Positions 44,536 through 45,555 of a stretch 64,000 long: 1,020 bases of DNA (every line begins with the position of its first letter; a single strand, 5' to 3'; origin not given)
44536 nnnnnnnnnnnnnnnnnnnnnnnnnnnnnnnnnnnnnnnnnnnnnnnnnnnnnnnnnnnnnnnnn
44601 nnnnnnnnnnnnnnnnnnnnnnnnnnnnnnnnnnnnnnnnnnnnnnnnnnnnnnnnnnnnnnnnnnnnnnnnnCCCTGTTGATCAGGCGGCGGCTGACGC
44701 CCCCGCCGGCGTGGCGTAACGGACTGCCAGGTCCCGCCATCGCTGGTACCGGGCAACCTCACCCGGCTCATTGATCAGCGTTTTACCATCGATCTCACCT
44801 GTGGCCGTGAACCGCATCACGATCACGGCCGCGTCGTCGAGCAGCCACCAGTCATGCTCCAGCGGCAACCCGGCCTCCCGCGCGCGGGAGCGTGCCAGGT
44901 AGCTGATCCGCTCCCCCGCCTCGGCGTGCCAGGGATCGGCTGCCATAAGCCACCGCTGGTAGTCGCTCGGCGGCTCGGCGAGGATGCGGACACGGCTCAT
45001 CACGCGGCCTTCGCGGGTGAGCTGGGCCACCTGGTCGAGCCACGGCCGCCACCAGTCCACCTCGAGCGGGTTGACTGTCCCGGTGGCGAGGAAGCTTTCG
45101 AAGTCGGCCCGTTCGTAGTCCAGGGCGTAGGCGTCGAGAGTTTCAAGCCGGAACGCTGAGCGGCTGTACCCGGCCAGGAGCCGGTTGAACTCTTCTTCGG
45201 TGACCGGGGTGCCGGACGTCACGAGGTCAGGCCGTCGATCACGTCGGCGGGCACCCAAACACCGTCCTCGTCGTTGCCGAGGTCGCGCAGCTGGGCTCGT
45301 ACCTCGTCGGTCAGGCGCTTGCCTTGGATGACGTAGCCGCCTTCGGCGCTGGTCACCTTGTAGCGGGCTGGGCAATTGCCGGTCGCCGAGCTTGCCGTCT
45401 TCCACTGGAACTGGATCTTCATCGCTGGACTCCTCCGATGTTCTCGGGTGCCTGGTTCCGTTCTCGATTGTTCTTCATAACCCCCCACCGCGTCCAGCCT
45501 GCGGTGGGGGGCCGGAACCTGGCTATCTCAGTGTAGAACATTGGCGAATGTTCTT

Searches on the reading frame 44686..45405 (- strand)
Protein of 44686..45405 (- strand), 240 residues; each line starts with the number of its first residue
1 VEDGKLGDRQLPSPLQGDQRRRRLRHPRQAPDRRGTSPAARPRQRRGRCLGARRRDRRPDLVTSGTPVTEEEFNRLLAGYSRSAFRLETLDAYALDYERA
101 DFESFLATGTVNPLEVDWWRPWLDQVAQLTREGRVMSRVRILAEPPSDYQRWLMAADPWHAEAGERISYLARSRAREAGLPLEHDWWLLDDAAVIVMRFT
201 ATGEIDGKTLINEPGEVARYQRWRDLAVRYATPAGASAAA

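Call 75: search_protein_families(library=pfam, proteins=[window:44686-45405:-], max_evalue=0.001)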
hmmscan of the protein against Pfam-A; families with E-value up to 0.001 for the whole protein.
window:44686-45405:- (240 aa): 1 family
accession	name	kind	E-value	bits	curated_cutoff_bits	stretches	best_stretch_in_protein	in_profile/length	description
PF21806.3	DUF6879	-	2.6e-47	160.8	23.9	1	71-234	1-162/167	Family of unknown function (DUF6879)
